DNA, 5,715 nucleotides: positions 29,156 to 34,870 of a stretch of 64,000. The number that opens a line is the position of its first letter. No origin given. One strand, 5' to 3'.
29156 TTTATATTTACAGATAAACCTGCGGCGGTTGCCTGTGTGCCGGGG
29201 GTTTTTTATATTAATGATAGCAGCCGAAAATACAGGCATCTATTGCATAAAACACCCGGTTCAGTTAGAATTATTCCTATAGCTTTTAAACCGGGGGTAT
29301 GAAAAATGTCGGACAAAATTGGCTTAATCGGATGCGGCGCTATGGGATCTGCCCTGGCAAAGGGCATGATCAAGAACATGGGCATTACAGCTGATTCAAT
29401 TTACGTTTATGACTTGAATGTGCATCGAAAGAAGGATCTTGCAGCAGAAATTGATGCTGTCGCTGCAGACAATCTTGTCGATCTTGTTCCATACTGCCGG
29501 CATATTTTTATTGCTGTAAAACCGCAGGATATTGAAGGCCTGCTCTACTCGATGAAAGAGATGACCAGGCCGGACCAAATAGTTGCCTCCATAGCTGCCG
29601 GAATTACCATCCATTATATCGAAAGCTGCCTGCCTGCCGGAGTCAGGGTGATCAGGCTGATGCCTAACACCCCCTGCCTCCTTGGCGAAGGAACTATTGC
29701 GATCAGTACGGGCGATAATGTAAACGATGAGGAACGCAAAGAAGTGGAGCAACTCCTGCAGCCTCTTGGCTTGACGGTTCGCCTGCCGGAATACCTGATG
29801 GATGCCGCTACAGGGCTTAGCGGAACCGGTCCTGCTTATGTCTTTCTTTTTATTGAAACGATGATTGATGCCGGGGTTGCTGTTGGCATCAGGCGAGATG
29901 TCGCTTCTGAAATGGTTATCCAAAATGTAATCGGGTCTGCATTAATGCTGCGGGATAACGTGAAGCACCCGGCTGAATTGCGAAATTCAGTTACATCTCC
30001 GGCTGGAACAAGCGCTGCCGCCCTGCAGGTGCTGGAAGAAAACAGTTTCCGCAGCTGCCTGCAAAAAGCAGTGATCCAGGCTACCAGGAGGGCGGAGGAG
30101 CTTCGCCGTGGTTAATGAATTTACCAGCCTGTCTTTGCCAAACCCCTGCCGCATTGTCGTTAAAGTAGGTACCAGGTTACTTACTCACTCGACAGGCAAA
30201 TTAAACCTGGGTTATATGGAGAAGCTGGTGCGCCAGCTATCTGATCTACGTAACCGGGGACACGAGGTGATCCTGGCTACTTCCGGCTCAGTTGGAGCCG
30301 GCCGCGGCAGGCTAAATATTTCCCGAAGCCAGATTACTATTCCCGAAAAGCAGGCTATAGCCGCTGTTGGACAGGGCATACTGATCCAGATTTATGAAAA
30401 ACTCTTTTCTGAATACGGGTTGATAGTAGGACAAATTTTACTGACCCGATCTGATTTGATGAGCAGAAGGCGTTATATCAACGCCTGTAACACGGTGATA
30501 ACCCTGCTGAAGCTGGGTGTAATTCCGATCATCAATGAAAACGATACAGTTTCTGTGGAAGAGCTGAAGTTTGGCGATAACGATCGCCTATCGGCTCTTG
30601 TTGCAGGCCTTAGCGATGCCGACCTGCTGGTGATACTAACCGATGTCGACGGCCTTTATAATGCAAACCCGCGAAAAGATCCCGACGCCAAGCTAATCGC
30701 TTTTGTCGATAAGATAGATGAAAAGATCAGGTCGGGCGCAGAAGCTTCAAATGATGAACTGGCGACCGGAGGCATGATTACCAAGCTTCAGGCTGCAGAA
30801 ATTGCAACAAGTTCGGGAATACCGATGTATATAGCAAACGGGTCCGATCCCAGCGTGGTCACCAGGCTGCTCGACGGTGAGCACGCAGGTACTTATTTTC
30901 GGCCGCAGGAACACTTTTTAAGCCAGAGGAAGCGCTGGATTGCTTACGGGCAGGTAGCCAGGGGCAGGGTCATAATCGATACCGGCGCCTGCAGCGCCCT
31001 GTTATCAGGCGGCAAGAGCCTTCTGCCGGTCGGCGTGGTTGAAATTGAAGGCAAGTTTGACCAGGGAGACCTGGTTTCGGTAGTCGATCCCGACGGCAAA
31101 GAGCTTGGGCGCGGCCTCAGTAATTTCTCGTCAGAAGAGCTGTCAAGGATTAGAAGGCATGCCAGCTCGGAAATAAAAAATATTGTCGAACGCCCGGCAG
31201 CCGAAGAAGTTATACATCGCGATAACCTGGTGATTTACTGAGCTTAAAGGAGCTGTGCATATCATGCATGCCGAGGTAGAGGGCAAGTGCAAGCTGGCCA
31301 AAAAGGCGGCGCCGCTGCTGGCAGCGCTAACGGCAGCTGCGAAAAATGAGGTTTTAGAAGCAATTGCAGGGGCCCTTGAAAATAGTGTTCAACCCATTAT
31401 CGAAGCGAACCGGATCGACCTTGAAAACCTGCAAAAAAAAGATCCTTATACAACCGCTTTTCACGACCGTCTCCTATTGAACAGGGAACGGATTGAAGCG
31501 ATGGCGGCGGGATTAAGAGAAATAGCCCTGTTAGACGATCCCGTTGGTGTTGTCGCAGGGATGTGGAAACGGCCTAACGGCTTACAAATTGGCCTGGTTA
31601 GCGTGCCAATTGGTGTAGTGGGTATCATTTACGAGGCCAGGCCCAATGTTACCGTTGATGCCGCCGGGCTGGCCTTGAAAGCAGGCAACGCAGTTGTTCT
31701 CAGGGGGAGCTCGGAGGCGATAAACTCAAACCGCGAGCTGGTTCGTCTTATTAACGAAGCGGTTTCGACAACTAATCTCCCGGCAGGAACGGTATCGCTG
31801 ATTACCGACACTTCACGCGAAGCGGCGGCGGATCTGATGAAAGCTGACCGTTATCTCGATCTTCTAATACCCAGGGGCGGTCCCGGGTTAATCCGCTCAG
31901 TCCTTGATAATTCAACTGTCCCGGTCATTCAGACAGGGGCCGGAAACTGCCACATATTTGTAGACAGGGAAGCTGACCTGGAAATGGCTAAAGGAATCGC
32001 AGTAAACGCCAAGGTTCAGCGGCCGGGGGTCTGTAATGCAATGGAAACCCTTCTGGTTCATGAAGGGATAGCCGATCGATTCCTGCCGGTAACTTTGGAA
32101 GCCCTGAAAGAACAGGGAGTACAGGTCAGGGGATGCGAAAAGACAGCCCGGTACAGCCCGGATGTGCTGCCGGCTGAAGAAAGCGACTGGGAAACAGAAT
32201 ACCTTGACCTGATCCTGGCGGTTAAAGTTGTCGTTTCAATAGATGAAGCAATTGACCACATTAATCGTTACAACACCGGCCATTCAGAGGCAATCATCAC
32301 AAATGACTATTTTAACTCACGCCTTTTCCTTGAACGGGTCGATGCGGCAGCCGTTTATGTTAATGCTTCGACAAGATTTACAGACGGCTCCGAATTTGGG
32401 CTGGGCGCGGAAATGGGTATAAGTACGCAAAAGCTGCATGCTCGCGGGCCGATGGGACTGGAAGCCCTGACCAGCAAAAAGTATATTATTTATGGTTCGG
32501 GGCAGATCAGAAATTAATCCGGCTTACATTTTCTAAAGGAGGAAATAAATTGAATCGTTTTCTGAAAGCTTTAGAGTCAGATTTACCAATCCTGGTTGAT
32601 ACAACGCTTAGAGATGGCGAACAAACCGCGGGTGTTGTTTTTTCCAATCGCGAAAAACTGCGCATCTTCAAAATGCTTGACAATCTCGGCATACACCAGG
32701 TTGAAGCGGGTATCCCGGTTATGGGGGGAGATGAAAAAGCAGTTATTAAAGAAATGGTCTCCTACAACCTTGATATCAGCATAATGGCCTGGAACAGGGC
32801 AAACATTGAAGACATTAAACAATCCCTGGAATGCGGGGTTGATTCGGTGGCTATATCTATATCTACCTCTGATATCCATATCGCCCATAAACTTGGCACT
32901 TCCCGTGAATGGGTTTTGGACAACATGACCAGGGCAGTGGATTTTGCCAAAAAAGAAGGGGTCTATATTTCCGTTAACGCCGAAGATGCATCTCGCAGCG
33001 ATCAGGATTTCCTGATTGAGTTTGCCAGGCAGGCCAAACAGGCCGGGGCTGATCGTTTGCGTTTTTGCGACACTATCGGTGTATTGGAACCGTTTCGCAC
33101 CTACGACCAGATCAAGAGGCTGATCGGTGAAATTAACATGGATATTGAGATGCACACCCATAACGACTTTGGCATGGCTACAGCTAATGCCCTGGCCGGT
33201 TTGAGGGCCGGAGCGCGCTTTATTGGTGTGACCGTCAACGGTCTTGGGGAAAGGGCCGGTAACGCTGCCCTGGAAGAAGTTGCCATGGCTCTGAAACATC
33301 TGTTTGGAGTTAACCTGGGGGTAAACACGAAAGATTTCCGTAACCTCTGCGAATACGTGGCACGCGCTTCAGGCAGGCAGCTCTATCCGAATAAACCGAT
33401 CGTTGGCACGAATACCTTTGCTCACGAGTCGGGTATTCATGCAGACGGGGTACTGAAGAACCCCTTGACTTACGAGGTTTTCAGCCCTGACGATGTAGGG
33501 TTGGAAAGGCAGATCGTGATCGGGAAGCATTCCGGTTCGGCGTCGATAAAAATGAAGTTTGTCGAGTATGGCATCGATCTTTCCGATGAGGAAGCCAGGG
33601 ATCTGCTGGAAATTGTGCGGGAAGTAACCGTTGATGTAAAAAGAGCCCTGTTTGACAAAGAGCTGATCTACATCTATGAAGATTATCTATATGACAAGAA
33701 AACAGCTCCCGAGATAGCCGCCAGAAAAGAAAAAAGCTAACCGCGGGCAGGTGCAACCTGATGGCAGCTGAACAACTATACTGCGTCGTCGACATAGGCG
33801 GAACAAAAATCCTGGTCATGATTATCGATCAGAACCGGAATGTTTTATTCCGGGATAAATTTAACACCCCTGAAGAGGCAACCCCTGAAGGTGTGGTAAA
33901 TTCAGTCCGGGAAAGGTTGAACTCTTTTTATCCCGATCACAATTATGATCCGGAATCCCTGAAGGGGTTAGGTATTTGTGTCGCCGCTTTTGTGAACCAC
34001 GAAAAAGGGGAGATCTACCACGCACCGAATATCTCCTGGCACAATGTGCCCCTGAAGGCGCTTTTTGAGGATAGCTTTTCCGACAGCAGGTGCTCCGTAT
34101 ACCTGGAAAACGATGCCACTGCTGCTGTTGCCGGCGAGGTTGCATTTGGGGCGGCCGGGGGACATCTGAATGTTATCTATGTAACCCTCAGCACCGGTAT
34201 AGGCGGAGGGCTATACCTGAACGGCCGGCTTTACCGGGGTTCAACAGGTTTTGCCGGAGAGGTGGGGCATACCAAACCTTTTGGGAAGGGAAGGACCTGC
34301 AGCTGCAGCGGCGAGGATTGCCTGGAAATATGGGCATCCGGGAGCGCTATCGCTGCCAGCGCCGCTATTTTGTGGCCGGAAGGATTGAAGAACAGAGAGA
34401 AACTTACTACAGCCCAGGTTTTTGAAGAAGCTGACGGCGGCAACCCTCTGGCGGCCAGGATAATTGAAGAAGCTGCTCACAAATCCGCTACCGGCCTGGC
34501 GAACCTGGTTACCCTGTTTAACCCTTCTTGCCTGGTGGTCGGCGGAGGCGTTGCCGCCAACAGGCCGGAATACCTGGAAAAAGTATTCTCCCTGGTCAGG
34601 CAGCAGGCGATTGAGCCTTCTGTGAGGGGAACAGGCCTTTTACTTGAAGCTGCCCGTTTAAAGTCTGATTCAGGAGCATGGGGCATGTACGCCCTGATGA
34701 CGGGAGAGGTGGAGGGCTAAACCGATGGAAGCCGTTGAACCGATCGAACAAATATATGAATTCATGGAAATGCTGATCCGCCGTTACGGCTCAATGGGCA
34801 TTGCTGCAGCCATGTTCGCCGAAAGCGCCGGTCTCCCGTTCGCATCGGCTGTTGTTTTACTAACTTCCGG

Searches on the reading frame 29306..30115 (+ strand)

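Call 9: search_protein_families(library=pfam, proteins=[window:29306-30115:+], max_evalue=0.0001)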
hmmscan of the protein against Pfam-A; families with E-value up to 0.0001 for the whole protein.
window:29306-30115:+ (269 aa): 3 families
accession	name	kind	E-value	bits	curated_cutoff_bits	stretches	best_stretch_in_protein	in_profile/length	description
PF14748.11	P5CR_dimer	-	1e-37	129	25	1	162-266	1-105/105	Pyrroline-5-carboxylate reductase dimerisation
PF03807.23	F420_oxidored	-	1.7e-12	48.2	21.6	1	4-99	1-94/94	NADP oxidoreductase coenzyme F420-dependent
PF03446.21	NAD_binding_2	-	3.1e-07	31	21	1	4-93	1-89/161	NAD binding domain of 6-phosphogluconate dehydrogenase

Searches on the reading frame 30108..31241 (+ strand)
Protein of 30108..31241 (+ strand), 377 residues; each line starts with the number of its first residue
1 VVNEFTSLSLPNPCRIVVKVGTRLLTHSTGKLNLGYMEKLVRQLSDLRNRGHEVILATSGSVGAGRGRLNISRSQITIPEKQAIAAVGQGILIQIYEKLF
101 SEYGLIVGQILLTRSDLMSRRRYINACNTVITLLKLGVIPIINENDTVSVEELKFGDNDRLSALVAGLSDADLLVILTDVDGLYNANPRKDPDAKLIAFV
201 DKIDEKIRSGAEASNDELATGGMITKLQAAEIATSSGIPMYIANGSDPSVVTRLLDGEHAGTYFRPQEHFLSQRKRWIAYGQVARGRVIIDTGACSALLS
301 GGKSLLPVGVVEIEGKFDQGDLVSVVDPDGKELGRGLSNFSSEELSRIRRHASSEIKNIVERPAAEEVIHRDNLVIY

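Call 9: search_protein_families(library=pfam, proteins=[window:30108-31241:+], max_evalue=0.0001)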
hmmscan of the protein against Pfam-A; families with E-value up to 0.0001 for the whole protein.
window:30108-31241:+ (377 aa): 2 families
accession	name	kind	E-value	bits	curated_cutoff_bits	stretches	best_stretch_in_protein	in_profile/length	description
PF00696.33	AA_kinase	-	8.7e-49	166.8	24.9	1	15-244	2-234/234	Amino acid kinase family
PF01472.26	PUA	-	3.5e-23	81.8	24.8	1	286-359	1-73/74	PUA domain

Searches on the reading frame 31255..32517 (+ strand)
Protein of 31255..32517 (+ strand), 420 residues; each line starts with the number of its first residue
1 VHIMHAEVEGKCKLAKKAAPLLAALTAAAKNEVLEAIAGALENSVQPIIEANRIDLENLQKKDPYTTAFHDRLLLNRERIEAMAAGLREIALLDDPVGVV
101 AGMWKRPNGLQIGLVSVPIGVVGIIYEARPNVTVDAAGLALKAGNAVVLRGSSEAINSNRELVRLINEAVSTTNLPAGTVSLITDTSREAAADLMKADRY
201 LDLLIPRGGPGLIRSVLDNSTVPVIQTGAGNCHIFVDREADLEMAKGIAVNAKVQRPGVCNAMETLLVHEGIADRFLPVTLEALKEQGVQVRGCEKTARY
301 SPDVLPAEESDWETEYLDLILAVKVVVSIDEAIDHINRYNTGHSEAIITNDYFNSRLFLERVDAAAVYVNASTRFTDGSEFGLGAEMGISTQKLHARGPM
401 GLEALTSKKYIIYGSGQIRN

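Call 9: search_protein_families(library=pfam, proteins=[window:31255-32517:+], max_evalue=0.0001)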
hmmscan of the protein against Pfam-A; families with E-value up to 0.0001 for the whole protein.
window:31255-32517:+ (420 aa): 1 family
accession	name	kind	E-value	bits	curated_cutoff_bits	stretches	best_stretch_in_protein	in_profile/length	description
PF00171.27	Aldedh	-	1.2e-25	90.5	23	2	6-287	29-296/461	Aldehyde dehydrogenase family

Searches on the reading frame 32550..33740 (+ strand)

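Call 9: search_protein_families(library=pfam, proteins=[window:32550-33740:+], max_evalue=0.0001)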
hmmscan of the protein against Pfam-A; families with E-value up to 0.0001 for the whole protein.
window:32550-33740:+ (396 aa): 2 families
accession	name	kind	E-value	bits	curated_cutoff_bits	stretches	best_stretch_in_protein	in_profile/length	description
PF00682.25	HMGL-like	-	1.7e-82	277.2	29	1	14-269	3-259/260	HMGL-like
PF22617.1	HCS_D2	-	3.8e-26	91.7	27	1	284-359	1-77/82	Homocitrate synthase post-HMGL domain-like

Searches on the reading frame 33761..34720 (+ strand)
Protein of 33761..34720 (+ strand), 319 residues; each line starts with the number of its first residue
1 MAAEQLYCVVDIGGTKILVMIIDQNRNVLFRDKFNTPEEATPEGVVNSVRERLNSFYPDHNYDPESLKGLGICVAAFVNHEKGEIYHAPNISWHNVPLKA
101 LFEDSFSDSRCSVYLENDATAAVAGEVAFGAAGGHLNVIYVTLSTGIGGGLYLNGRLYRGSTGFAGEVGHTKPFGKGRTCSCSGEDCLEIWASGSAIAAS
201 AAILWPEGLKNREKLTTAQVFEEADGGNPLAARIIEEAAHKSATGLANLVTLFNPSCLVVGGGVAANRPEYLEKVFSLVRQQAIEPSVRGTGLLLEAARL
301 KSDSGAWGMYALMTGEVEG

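Call 9: search_protein_families(library=pfam, proteins=[window:33761-34720:+], max_evalue=0.0001)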
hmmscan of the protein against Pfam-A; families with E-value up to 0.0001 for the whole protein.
window:33761-34720:+ (319 aa): 1 family
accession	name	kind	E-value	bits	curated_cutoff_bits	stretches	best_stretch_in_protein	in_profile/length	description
PF00480.26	ROK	-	5.9e-66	223.4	22.9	1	9-314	3-292/294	ROK family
